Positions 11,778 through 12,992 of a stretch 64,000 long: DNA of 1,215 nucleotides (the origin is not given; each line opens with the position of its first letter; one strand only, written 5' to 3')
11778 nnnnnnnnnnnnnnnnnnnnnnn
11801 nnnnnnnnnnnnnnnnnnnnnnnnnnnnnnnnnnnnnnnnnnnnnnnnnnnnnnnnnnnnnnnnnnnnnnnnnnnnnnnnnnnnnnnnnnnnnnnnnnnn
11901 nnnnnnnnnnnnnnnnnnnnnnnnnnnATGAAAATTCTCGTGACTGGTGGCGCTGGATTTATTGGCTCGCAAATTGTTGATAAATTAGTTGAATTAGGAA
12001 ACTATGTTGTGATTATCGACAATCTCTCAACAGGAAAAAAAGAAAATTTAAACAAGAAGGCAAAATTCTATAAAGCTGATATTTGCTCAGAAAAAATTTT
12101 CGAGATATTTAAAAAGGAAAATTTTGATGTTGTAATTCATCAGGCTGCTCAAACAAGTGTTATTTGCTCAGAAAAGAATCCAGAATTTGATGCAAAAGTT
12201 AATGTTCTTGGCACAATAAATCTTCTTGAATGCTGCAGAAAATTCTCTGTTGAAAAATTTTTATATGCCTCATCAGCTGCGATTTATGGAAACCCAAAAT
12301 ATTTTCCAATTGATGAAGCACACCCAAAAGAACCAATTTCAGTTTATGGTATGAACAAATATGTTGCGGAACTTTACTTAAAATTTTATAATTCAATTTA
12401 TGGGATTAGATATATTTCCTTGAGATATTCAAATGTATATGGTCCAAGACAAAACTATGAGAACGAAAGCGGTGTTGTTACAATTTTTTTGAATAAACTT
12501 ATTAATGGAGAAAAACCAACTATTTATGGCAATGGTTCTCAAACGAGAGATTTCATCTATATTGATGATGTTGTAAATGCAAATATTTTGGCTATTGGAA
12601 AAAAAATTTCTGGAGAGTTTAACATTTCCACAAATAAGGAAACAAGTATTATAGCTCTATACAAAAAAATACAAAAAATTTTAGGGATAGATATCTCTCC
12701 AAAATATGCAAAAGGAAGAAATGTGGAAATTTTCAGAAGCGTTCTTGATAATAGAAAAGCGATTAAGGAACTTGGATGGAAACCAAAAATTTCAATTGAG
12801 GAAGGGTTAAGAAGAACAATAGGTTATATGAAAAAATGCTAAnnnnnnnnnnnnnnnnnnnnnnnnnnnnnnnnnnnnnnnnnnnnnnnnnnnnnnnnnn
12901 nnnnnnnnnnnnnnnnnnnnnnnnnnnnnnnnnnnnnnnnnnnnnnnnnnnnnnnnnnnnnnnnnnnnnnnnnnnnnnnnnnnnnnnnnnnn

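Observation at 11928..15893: Nucleotide-identical promoter-plus-start module shared by three epimerase paralogs; 103-bp perfect direct repeats bracket a 2.9-kb glycan cassette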

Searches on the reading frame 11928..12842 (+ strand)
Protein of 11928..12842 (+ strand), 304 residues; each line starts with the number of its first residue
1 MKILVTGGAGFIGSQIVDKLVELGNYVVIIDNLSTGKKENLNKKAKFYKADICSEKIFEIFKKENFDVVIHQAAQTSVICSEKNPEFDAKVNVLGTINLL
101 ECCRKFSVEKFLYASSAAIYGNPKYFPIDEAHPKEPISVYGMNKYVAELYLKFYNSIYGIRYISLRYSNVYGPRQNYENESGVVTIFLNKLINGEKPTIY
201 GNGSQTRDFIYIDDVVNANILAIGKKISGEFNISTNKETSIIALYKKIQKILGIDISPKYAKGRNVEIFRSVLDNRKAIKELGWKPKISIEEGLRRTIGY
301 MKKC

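Call 9: search_protein_families(library=pfam, proteins=[window:11928-12842:+], max_evalue=0.01)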
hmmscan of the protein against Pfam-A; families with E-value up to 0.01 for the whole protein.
window:11928-12842:+ (304 aa): 11 families
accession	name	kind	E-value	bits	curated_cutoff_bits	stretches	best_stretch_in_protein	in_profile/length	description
PF01370.27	Epimerase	-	4.9e-62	209.9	20.9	1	3-233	1-239/240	NAD dependent epimerase/dehydratase family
PF16363.11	GDP_Man_Dehyd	-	2e-60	205.4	27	1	4-297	1-332/332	GDP-mannose 4,6 dehydratase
PF01073.25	3Beta_HSD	-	2.1e-26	93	22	1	4-223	1-229/280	3-beta hydroxysteroid dehydrogenase/isomerase family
PF02719.21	Polysacc_synt_2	-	3e-21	76.3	20.2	1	3-257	1-252/293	Polysaccharide biosynthesis protein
PF04321.23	RmlD_sub_bind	-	3e-19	69.6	27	1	1-191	1-167/287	RmlD substrate binding domain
PF07993.18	NAD_binding_4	-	5.1e-13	49.2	20.1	1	64-218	87-257/258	Male sterility protein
PF13460.12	NAD_binding_10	-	8.2e-05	23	27.2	1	7-127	1-110/184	NAD(P)H-binding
PF08659.16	KR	-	0.00011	22.6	22.6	1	3-123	3-144/180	KR domain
PF02254.24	TrkA_N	-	0.00068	20.4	23.8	1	8-71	5-68/116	TrkA-N domain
PF00106.31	adh_short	-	0.0016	18.4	26.6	1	3-55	3-61/195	short chain dehydrogenase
PF25596.1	CPSase_L_D1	-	0.0046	17.2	27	0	12-96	24-111/118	Carbamoyl phosphate synthase preATP-grasp domain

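Call 37: search_protein_families(library=ncbifam, proteins=[window:11928-12842:+], max_evalue=0.00001)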
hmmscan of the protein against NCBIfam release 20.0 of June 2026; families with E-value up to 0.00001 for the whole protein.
window:11928-12842:+ (304 aa): 30 families (the best 25 are shown)
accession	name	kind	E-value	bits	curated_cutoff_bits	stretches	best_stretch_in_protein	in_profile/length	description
TIGR01179.1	galE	equivalog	4.5e-56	190.1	262.3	1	2-295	1-319/332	UDP-glucose 4-epimerase GalE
TIGR01181.1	dTDP_gluc_dehyt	equivalog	5.4e-51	173.6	365.1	1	2-300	1-310/321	dTDP-glucose 4,6-dehydratase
TIGR02197.1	heptose_epim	equivalog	1.5e-45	155.8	274.6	1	3-260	1-268/316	ADP-glyceromanno-heptose 6-epimerase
TIGR04180.1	EDH_00030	hypoth_equivalog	2.5e-42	145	475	1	3-288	1-296/297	NAD-dependent 4,6-dehydratase LegB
NF011728.1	PRK15181.1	equivalog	3.7e-40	138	760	1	3-300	18-336/348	Vi polysaccharide biosynthesis UDP-N-acetylglucosaminuronic acid C-4 epimerase TviC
NF008360.0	PRK11150.1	equivalog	1.3e-32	113.3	452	1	3-244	2-246/310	ADP-glyceromanno-heptose 6-epimerase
NF007490.0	PRK10084.1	subfamily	5.3e-32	111.2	649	1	1-300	1-333/361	dTDP-glucose 4,6-dehydratase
NF007956.0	PRK10675.1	subfamily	9.2e-29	100.6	394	1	1-295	1-323/338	UDP-glucose 4-epimerase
NF007582.0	PRK10217.1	equivalog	1.2e-28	100.2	698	1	2-300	3-330/355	dTDP-glucose 4,6-dehydratase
NF047922.1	GDPFucSynFcl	equivalog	5.7e-25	88.4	500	1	2-297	4-297/308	GDP-L-fucose synthase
NF043036.1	ErythonDh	equivalog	1.8e-22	79.9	325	1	1-154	1-163/321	D-erythronate dehydrogenase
TIGR03466.1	HpnA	hypoth_equivalog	7.8e-19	67.7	367.65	1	1-265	1-258/327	hopanoid-associated sugar epimerase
TIGR01472.1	gmd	equivalog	3.1e-18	66.1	415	1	36-256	48-272/342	GDP-mannose 4,6-dehydratase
NF042422.1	oxyalk_red_OleD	equivalog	7.2e-18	65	580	1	1-225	1-217/329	2-alkyl-3-oxoalkanoate reductase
TIGR02622.1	CDP_4_6_dhtase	equivalog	1.3e-17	64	278.45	1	2-158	6-172/352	CDP-glucose 4,6-dehydratase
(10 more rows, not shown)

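Call 39: find_encoding_contigs(protein=window:11928-12842:+, flank=10000, max_places=10)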
Protein window:11928-12842:+ (304 aa): 1 contig read that carries it; 1 place shown.
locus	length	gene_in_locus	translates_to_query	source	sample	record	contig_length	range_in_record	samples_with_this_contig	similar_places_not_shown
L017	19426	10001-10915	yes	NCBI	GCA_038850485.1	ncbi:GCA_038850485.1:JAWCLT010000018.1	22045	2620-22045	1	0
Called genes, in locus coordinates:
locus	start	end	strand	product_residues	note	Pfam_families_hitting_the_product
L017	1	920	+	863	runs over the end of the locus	PF04851:ResIII, PF00270:DEAD, PF00271:Helicase_C, PF19306:WHD_Lhr, PF08494:DEAD_assoc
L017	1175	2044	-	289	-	PF00924:MS_channel_2nd, PF21082:MS_channel_3rd (faint)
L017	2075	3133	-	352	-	PF01544:CorA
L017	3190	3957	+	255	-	PF00149:Metallophos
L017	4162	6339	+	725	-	PF14727:PHTB1_N (faint), PF14783:BBS2_Mid (faint), PF01839:FG-GAP (faint), PF15907:Itfg2 (faint), PF25292:Beta-prop_CGLA (weak), PF13517:FG-GAP_3 (weak), PF13570:Beta-prop_ACSF4 (weak), PF25292:Beta-prop_CGLA (weak), +1 more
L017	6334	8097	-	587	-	PF00999:Na_H_Exchanger, PF02254:TrkA_N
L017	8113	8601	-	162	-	PF00149:Metallophos, PF12850:Metallophos_2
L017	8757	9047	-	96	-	PF05854:MC1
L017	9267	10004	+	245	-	PF02540:NAD_synthase, PF03054:tRNA_Me_trans (weak)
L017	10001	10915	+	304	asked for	PF01073:3Beta_HSD, PF01370:Epimerase, PF02719:Polysacc_synt_2, PF04321:RmlD_sub_bind, PF16363:GDP_Man_Dehyd, PF07993:NAD_binding_4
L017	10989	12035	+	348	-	PF01073:3Beta_HSD, PF01370:Epimerase, PF02719:Polysacc_synt_2, PF04321:RmlD_sub_bind, PF07993:NAD_binding_4, PF16363:GDP_Man_Dehyd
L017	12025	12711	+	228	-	PF00535:Glycos_transf_2, PF10111:Glyco_tranf_2_2, PF13641:Glyco_tranf_2_3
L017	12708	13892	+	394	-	-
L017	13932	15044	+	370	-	PF01073:3Beta_HSD, PF01370:Epimerase, PF02719:Polysacc_synt_2, PF05368:NmrA, PF07993:NAD_binding_4, PF13460:NAD_binding_10, PF16363:GDP_Man_Dehyd, PF01370:Epimerase, +3 more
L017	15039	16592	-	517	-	PF01943:Polysacc_synt, PF03023:MurJ (faint), PF01554:MatE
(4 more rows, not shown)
